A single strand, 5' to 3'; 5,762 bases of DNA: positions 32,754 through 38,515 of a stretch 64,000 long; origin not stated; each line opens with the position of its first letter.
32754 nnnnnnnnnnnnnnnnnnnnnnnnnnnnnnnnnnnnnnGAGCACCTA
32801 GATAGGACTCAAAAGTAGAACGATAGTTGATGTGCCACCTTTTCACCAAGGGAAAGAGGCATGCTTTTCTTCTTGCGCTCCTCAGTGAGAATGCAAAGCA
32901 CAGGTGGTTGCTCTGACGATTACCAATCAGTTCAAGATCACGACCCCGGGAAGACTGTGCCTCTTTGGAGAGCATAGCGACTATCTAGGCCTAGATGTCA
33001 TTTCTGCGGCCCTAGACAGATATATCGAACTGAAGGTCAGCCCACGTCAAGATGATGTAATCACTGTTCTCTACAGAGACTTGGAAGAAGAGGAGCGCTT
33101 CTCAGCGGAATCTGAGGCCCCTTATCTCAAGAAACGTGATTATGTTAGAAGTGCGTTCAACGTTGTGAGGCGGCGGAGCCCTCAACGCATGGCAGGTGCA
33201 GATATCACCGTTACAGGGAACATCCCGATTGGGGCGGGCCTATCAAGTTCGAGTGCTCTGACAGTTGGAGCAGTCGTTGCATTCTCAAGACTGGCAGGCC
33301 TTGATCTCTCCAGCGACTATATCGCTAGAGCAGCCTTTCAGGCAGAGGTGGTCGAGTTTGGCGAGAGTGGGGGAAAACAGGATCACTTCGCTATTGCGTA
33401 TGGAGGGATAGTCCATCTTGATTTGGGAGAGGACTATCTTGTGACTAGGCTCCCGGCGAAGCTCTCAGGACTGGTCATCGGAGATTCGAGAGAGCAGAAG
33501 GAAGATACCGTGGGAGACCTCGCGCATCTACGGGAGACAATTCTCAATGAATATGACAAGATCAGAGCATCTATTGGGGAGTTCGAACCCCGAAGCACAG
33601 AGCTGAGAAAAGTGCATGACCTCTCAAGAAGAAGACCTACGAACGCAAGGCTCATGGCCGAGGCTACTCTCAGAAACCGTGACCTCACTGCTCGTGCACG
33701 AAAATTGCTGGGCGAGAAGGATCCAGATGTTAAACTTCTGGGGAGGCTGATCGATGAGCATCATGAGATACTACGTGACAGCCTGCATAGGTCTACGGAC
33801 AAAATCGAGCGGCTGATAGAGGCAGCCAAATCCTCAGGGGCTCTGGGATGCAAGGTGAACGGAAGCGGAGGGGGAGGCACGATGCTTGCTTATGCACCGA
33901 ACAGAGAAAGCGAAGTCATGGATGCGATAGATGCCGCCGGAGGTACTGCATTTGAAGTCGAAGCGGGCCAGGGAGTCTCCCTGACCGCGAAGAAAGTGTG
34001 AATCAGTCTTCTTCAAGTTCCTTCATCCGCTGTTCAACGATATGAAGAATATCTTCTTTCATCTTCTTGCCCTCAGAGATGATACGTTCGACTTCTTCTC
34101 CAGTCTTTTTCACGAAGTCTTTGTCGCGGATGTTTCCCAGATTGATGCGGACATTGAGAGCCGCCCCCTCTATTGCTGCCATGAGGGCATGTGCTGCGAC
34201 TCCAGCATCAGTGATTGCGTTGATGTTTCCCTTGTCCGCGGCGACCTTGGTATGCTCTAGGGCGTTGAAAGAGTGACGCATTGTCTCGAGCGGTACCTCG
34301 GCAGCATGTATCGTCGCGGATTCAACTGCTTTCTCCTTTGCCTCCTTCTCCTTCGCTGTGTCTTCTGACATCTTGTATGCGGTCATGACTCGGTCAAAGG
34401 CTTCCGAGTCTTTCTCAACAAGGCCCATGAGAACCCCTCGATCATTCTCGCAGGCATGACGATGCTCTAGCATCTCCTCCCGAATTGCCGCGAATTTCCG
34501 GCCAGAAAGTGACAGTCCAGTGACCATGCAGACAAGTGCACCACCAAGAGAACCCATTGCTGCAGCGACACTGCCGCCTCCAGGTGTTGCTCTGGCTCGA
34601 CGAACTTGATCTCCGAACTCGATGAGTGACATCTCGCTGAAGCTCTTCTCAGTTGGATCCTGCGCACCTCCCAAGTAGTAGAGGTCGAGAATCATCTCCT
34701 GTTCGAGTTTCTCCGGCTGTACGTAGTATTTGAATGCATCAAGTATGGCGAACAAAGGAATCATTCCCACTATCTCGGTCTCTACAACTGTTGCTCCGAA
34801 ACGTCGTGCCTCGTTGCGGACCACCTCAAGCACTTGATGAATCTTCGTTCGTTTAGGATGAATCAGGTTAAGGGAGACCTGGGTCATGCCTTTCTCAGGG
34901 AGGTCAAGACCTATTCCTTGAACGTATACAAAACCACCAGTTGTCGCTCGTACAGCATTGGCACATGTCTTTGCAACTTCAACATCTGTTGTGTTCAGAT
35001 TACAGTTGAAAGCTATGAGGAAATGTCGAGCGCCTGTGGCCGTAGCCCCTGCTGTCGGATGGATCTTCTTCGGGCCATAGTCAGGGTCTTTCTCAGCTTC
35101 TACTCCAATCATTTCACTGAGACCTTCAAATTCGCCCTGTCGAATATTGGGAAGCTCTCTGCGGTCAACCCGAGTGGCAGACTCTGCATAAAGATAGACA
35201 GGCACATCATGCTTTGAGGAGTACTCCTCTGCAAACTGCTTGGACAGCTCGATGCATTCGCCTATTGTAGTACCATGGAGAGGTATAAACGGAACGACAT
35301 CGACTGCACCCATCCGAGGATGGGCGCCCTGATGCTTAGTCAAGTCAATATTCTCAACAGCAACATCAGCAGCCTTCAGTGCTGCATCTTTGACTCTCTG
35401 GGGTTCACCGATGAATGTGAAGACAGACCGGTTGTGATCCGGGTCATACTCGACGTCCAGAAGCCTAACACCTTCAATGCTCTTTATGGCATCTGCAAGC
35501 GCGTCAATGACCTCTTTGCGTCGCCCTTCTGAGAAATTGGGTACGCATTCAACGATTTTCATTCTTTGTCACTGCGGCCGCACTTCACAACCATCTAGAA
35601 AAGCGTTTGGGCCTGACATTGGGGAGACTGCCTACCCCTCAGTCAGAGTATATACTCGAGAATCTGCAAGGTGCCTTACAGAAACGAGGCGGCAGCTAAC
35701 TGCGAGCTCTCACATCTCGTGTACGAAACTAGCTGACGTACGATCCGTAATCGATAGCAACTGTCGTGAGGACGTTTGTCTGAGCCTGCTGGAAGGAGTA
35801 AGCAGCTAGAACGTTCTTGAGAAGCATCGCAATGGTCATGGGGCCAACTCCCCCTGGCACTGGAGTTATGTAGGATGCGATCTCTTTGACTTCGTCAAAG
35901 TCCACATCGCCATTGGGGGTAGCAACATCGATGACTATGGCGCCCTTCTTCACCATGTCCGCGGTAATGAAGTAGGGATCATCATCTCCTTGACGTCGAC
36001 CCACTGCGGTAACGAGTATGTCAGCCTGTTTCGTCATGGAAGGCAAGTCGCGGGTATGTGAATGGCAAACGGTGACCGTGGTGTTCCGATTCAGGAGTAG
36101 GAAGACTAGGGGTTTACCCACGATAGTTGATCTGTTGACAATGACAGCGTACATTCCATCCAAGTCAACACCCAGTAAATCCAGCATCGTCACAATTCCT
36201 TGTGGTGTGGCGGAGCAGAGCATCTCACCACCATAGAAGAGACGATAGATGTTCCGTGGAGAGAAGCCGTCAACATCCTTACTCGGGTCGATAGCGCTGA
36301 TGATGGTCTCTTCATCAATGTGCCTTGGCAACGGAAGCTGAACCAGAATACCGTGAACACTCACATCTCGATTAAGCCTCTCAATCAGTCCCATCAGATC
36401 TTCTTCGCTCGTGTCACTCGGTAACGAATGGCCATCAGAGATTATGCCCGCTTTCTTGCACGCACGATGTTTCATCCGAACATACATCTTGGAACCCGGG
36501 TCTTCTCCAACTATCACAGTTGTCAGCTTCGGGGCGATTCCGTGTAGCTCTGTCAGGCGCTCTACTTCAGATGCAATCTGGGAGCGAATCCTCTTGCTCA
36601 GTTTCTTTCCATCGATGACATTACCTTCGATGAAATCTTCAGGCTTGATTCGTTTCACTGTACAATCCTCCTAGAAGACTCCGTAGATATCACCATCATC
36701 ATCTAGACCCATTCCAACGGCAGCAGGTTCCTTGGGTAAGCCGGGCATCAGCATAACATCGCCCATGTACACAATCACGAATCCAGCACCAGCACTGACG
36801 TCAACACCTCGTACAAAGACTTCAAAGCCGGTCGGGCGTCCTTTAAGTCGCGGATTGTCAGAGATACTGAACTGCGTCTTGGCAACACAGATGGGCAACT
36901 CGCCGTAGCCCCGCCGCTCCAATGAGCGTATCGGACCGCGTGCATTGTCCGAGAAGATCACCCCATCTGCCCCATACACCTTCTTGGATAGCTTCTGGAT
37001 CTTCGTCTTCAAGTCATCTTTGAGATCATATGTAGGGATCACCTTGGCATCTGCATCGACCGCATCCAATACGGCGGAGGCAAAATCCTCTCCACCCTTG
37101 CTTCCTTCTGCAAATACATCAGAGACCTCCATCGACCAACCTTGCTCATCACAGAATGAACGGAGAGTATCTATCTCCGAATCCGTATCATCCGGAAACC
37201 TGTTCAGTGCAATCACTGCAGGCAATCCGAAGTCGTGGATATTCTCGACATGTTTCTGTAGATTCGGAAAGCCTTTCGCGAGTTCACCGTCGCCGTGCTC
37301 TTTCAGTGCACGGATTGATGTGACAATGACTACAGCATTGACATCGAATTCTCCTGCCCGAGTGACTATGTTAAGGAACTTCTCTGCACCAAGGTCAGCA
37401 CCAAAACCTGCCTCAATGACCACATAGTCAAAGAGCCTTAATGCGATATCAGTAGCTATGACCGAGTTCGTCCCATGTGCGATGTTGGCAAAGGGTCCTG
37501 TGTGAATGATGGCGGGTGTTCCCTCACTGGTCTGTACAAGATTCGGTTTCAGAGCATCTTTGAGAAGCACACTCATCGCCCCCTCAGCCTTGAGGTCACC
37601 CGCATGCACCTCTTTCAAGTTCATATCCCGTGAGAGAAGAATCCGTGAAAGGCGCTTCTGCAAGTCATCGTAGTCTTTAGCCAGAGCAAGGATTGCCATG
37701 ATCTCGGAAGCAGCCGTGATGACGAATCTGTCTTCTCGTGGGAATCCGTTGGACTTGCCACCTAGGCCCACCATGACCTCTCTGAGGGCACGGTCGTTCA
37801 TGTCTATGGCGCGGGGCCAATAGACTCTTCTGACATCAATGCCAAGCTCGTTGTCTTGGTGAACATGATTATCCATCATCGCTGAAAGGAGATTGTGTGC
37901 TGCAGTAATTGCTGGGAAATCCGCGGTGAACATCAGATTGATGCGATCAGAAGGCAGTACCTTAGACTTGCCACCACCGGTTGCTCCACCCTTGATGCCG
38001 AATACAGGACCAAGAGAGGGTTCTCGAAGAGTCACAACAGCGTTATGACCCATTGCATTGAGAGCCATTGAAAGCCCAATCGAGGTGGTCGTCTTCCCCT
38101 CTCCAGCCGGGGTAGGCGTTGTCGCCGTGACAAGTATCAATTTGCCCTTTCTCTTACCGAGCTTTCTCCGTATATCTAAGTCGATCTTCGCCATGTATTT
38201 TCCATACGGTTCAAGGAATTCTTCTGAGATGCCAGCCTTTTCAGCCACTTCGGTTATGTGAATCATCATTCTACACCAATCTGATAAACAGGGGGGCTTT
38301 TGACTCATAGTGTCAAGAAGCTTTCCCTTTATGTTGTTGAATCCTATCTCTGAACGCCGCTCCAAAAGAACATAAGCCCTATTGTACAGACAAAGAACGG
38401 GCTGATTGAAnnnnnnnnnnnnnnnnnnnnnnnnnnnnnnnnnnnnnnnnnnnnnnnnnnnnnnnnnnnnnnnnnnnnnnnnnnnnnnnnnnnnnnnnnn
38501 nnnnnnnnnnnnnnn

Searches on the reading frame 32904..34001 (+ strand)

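Call 47: search_protein_families(library=pfam, proteins=[window:32904-34001:+], max_evalue=0.0001)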
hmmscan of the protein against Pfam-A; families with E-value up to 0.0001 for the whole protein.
window:32904-34001:+ (365 aa): 4 families
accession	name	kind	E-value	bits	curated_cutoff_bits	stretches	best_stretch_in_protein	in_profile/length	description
PF00288.32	GHMP_kinases_N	-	1.2e-19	70.8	22.3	1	80-168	2-87/87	GHMP kinases N terminal domain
PF08544.19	GHMP_kinases_C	-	1.1e-09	39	21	1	274-342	8-79/85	GHMP kinases C terminal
PF10509.15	GalKase_gal_bdg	-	2.7e-07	30.5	23.1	1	12-45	14-47/49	Galactokinase galactose-binding signature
PF22700.2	MVD-like_N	-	1.7e-05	24.9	27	1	57-144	41-128/157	Diphosphomevalonate decarboxylase-like N-terminal domain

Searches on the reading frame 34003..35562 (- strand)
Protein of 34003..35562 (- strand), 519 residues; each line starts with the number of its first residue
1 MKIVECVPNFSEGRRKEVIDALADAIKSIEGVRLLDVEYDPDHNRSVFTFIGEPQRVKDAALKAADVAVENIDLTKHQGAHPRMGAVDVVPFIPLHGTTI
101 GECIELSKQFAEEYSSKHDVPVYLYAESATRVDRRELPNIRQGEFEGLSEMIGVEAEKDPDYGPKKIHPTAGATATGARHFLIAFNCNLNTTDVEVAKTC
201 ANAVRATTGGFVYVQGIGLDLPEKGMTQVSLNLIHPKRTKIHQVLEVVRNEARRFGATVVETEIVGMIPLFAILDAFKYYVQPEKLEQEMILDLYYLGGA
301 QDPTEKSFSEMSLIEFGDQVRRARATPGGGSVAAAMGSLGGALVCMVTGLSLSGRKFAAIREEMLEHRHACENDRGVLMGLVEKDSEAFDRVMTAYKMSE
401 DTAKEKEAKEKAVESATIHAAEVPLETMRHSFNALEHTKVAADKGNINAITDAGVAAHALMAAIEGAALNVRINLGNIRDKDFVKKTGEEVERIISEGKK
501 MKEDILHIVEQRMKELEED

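Call 47: search_protein_families(library=pfam, proteins=[window:34003-35562:-], max_evalue=0.0001)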
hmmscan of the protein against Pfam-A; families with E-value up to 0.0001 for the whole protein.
window:34003-35562:- (519 aa): 3 families
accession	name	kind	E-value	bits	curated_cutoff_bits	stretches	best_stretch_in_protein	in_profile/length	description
PF07837.17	FTCD_N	-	2.5e-71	239.5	27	1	3-179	1-176/176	Formiminotransferase domain, N-terminal subdomain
PF04961.17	FTCD_C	-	3.3e-56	190.3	24.5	1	313-492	2-181/182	Formiminotransferase-cyclodeaminase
PF02971.19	FTCD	-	5.9e-25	88.3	24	1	181-286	1-112/145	Formiminotransferase domain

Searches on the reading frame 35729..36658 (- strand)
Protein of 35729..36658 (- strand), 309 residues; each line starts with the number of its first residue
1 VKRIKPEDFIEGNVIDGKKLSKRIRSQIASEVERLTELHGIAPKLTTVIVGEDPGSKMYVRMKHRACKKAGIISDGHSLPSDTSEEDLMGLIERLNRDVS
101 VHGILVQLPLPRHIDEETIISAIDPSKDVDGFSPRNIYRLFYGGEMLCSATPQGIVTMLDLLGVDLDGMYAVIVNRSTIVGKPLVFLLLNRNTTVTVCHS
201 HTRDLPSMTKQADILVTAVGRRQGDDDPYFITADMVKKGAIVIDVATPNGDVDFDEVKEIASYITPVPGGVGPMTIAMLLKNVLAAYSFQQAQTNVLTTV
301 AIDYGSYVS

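Call 47: search_protein_families(library=pfam, proteins=[window:35729-36658:-], max_evalue=0.0001)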
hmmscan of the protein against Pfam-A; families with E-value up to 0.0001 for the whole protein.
window:35729-36658:- (309 aa): 3 families
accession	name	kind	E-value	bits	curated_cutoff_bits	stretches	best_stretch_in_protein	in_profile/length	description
PF02882.25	THF_DHG_CYH_C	-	1.1e-53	181.2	27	1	134-288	2-157/160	Tetrahydrofolate dehydrogenase/cyclohydrolase, NAD(P)-binding domain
PF00763.28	THF_DHG_CYH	-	2.5e-43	147.4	32.8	1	15-130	1-115/115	Tetrahydrofolate dehydrogenase/cyclohydrolase, catalytic domain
PF01262.27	AlaDh_PNT_C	-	6.4e-05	22.9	23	1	193-250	74-133/214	Alanine dehydrogenase/PNT, C-terminal domain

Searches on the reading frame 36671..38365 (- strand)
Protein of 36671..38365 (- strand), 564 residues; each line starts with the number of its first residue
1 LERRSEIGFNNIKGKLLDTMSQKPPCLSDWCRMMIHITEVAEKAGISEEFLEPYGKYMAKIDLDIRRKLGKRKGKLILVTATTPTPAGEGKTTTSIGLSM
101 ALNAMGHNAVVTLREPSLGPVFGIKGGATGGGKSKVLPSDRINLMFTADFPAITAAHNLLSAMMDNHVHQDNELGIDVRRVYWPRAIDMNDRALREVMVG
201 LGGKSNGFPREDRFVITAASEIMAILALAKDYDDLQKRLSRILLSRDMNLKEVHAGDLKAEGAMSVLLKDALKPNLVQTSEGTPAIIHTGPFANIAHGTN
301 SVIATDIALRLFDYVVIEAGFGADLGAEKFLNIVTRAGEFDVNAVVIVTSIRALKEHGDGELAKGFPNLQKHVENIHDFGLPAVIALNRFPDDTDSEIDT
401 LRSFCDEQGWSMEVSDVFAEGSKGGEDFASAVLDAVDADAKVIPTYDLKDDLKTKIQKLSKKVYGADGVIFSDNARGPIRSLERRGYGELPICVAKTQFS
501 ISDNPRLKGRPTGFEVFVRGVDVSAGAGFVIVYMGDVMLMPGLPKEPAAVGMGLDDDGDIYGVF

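Call 47: search_protein_families(library=pfam, proteins=[window:36671-38365:-], max_evalue=0.0001)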
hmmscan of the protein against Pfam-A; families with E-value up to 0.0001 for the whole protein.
window:36671-38365:- (564 aa): 1 family
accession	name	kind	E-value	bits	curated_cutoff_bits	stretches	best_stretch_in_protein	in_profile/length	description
PF01268.25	FTHFS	-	4e-226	752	27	1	34-564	12-556/556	Formate--tetrahydrofolate ligase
